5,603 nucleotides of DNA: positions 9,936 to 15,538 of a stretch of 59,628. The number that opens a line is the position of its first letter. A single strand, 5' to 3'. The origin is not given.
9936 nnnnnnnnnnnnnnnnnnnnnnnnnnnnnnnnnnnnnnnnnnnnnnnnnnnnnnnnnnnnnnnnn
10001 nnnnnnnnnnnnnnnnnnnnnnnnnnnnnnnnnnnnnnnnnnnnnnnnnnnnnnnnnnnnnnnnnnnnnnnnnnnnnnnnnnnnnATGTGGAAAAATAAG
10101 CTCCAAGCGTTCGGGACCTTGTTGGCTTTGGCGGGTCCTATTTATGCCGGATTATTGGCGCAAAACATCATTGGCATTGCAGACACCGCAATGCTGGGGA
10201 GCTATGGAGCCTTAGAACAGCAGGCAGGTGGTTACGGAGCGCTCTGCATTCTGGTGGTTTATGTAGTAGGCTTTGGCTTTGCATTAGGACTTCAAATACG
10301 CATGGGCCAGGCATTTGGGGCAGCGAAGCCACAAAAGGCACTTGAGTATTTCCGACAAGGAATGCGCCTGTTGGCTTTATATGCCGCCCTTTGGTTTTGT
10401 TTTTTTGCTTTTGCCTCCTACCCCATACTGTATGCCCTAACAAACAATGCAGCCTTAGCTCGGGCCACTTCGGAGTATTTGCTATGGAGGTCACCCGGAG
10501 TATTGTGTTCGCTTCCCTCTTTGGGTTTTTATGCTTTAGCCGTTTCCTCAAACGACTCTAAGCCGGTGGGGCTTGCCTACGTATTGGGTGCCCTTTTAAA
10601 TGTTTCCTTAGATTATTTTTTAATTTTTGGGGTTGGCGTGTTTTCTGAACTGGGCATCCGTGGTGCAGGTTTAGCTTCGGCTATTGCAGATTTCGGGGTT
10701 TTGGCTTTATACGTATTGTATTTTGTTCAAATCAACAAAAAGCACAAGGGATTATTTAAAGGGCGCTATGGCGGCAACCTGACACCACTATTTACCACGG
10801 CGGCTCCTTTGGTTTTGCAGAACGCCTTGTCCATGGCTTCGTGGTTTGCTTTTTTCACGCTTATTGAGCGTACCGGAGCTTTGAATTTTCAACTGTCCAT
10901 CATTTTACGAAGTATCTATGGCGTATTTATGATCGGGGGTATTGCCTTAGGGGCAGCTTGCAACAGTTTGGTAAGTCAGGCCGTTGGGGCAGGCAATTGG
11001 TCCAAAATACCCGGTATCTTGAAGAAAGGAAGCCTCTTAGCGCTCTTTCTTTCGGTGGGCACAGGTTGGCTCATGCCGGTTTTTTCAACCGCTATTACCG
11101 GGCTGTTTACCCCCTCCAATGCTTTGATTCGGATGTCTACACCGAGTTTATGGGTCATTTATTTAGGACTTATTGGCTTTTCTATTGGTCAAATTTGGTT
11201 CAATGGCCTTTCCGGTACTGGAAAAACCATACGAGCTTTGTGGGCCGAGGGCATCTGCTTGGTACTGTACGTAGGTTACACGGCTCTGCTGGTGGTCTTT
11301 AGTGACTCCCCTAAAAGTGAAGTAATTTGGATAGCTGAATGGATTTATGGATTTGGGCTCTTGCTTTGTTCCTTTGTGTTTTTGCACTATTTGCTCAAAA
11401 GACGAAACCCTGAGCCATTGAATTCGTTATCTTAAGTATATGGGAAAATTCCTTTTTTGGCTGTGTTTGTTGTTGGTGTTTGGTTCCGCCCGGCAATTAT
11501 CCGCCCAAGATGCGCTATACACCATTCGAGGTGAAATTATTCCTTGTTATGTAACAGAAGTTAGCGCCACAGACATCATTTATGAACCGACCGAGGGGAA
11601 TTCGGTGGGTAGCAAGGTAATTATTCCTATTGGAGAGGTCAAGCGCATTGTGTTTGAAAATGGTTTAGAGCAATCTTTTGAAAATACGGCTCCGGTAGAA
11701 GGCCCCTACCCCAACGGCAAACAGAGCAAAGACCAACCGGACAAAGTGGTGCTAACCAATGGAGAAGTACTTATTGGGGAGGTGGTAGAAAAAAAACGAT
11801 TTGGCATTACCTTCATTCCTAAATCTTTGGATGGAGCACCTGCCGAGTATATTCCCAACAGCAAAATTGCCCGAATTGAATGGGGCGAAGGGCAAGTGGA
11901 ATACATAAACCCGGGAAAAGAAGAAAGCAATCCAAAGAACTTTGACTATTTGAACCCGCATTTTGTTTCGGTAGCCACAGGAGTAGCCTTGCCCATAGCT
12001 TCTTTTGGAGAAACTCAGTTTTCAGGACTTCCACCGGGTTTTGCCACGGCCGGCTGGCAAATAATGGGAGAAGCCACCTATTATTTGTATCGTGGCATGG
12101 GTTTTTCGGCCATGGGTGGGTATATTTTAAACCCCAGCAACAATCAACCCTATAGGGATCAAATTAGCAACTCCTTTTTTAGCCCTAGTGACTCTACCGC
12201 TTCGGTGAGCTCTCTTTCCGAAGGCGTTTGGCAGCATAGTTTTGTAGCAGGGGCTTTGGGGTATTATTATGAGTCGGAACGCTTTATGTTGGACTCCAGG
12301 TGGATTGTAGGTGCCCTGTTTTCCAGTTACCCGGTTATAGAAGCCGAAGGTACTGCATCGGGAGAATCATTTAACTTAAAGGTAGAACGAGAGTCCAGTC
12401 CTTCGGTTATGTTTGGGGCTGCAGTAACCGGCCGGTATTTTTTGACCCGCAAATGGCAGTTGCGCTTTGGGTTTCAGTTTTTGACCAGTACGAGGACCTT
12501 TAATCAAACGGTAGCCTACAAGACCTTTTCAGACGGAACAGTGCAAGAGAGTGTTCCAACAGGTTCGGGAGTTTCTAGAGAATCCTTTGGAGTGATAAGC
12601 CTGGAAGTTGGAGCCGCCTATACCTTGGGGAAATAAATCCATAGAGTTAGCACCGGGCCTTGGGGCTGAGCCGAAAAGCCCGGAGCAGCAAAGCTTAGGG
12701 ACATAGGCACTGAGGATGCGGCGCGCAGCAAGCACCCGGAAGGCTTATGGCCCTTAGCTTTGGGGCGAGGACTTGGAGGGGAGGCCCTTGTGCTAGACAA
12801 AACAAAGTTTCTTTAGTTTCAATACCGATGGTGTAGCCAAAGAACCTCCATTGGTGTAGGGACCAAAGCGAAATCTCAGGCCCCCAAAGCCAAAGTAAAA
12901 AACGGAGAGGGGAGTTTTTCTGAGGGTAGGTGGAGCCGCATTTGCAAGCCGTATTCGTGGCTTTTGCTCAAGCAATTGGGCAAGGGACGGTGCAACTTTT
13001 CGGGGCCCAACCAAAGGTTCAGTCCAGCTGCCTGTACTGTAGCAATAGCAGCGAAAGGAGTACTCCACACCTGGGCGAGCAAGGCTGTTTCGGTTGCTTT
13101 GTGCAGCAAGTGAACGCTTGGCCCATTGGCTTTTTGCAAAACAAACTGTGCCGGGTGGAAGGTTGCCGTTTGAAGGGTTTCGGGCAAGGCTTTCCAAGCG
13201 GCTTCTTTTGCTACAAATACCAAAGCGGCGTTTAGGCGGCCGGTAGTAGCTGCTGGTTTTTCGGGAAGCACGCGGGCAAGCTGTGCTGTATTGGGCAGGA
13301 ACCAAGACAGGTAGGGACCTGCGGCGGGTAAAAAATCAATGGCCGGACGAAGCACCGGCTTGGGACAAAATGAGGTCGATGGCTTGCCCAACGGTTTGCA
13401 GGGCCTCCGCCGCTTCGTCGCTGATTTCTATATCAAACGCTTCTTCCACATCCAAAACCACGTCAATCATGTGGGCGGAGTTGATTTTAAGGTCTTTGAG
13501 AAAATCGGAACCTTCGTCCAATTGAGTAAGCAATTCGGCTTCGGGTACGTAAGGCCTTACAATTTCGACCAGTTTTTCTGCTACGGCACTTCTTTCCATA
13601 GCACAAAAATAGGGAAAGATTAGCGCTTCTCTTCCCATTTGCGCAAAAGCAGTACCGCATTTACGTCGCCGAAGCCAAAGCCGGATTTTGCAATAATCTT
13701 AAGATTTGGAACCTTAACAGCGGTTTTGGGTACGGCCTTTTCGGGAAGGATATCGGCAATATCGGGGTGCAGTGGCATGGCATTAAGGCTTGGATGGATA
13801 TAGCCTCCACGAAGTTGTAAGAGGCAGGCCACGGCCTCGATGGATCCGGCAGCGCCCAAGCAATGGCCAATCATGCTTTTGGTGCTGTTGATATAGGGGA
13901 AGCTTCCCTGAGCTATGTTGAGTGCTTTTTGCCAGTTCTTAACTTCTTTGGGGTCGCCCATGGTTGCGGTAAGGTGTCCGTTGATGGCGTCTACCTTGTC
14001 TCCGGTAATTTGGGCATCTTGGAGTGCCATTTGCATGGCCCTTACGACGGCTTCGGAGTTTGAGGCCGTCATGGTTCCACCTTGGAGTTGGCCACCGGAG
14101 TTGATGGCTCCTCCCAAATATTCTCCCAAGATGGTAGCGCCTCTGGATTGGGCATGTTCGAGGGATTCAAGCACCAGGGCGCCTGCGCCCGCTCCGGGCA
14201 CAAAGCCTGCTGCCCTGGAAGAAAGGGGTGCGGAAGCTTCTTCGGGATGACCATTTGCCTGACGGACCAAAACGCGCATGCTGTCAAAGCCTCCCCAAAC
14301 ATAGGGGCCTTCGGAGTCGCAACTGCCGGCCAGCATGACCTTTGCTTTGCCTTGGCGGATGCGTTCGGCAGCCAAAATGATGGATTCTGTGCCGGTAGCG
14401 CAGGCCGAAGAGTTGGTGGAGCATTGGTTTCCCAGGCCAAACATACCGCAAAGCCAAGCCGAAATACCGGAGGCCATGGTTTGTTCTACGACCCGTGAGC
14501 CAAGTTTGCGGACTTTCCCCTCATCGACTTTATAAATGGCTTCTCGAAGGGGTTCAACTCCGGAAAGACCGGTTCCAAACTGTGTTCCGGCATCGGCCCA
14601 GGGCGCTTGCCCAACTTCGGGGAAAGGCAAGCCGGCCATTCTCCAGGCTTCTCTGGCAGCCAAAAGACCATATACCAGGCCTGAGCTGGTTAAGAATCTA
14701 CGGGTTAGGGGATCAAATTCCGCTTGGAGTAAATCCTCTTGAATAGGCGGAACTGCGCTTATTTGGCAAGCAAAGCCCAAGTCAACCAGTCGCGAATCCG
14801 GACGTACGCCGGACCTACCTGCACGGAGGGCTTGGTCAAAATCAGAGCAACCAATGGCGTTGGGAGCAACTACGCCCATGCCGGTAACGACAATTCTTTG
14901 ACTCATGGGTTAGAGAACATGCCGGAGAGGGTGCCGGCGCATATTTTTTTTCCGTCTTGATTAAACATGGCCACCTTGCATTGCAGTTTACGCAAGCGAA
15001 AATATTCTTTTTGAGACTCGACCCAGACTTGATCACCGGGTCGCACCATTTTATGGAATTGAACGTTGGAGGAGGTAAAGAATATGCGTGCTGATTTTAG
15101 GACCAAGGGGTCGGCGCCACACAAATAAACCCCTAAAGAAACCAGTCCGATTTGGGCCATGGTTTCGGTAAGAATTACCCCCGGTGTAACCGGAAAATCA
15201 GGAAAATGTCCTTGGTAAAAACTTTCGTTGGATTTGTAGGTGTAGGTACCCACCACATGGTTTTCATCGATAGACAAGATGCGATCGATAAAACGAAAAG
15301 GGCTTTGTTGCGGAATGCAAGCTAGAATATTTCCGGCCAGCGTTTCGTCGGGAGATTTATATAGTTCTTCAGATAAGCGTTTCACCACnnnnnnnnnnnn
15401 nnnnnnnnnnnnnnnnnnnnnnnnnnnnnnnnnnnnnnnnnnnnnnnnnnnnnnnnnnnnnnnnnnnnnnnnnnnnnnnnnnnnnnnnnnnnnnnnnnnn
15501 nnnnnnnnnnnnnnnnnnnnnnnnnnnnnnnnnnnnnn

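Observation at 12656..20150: Compensatory substitutions between element copies 3 and 4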

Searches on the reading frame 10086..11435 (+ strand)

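Call 13: search_protein_families(library=pfam, proteins=[window:10086-11435:+])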
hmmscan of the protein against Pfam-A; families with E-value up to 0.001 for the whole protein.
window:10086-11435:+ (449 aa): 1 family
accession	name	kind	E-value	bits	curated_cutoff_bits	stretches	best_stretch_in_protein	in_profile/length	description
PF01554.23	MatE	-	9.1e-32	110.4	24.9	2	18-177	1-160/161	MatE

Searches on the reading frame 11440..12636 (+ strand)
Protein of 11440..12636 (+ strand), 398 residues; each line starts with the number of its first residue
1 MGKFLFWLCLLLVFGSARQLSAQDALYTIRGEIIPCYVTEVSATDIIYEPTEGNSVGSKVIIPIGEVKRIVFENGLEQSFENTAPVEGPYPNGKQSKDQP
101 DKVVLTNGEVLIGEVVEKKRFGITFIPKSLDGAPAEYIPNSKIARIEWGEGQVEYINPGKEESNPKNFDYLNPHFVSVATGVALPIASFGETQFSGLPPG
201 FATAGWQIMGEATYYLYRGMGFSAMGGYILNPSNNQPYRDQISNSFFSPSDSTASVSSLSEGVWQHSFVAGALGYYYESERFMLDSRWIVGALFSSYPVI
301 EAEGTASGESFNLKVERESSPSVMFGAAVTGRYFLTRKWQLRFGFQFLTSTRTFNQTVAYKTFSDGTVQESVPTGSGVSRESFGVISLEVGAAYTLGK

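Call 13: search_protein_families(library=pfam, proteins=[window:11440-12636:+])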
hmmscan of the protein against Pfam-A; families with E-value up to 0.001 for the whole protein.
window:11440-12636:+ (398 aa): 0 families

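Call 51: find_encoding_contigs(protein=window:11440-12636:+, flank=10000, max_places=10)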
Protein window:11440-12636:+ (398 aa): 8 contigs read that carry it; 7 places shown.
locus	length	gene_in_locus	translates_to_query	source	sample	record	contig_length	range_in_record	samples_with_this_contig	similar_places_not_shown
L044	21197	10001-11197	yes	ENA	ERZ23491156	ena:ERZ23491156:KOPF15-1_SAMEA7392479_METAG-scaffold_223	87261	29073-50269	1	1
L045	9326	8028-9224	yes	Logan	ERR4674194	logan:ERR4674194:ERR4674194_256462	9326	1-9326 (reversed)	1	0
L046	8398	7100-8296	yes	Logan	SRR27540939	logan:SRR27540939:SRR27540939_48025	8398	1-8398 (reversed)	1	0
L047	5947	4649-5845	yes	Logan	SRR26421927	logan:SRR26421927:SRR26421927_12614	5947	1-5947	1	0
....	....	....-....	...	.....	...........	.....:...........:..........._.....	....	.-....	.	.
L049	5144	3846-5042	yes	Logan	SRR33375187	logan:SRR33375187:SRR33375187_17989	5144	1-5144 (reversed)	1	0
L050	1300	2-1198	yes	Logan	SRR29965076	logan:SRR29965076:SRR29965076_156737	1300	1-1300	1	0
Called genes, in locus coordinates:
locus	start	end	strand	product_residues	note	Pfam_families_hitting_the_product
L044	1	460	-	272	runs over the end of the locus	PF19293:CdaA_N, PF02457:DAC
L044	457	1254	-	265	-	PF00809:Pterin_bind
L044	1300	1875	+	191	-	PF07659:DUF1599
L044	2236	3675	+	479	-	PF07291:MauE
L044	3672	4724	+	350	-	PF19300:BPD_transp_1_N (faint), PF00528:BPD_transp_1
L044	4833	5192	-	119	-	-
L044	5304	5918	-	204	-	PF14595:Thioredoxin_9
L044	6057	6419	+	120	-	PF00436:SSB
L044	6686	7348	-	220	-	PF04264:YceI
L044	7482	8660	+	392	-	PF17785:PUA_3, PF10672:Methyltrans_SAM, PF02475:TRM5-TYW2_MTfase, PF03602:Cons_hypoth95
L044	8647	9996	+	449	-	PF01554:MatE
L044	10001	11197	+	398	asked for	-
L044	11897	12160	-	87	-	PF14573:PP-binding_2 (weak)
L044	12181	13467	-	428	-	PF00109:ketoacyl-synt, PF02801:Ketoacyl-synt_C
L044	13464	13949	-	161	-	PF07977:FabA, PF22818:ApeI-like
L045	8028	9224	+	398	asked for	-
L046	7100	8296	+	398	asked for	-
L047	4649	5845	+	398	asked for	-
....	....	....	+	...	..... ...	-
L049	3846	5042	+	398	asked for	-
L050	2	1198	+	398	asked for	?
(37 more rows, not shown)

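Call 76: search_protein_families(library=ncbifam, proteins=[window:11440-12636:+], max_evalue=0.01)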
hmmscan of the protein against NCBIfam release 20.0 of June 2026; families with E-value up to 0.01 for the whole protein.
window:11440-12636:+ (398 aa): 0 families

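Call 77: search_protein_families(library=pfam, proteins=[window:11440-12636:+], max_evalue=1)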
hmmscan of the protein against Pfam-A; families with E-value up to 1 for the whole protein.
window:11440-12636:+ (398 aa): 0 families

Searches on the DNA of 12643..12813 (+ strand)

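Call 65: search_dna_similar(query=window:12643-12813:+, collection=plasmids, mode=distant, max_evalue=0.001, max_rows=10)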
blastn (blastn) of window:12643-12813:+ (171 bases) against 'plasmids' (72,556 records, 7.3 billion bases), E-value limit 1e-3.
No match.

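Call 66: search_dna_similar(query=window:12643-12813:+, collection=phages, mode=distant, max_evalue=0.001, max_rows=10)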
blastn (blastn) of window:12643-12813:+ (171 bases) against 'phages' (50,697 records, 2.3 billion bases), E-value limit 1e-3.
No match.

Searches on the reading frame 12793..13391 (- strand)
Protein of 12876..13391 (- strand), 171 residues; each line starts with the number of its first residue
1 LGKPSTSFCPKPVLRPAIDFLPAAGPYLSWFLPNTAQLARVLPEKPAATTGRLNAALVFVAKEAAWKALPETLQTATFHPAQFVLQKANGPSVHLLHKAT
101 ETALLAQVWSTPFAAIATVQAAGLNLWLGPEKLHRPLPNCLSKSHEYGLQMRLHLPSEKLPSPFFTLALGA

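Call 13: search_protein_families(library=pfam, proteins=[window:12876-13391:-])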
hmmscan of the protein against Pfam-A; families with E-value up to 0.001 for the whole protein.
window:12876-13391:- (171 aa): 1 family
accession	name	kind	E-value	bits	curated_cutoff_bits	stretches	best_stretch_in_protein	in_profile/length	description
PF01648.25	ACPS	-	0.00053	20.5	25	1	53-110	45-103/111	4'-phosphopantetheinyl transferase superfamily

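Call 14: search_protein_families(library=pfam, proteins=[window:12793-13305:-])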
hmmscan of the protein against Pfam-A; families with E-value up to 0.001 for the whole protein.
window:12793-13305:- (170 aa): 0 families

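Call 76: search_protein_families(library=ncbifam, proteins=[window:12876-13391:-], max_evalue=0.01)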
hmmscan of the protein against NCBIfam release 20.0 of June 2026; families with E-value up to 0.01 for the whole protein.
window:12876-13391:- (171 aa): 0 families

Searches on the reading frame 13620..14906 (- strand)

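Call 13: search_protein_families(library=pfam, proteins=[window:13620-14906:-])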
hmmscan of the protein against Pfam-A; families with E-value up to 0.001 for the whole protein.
window:13620-14906:- (428 aa): 2 families
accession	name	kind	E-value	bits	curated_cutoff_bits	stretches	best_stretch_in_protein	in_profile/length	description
PF00109.32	ketoacyl-synt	-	1.7e-27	97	20.8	1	3-252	2-252/252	Beta-ketoacyl synthase, N-terminal domain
PF02801.28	Ketoacyl-synt_C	-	2.7e-24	85.9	20.8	1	261-376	2-118/119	Beta-ketoacyl synthase, C-terminal domain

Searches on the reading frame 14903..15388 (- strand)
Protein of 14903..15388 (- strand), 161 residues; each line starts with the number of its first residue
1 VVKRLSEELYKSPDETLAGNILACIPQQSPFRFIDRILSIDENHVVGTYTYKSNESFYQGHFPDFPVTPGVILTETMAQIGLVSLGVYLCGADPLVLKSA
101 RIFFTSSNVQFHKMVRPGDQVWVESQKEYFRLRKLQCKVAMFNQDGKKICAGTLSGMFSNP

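Call 13: search_protein_families(library=pfam, proteins=[window:14903-15388:-])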
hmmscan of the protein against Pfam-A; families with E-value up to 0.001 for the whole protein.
window:14903-15388:- (161 aa): 1 family
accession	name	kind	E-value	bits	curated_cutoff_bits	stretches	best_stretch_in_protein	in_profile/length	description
PF07977.19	FabA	-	4.1e-16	59.3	23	1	26-150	2-135/138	FabA-like domain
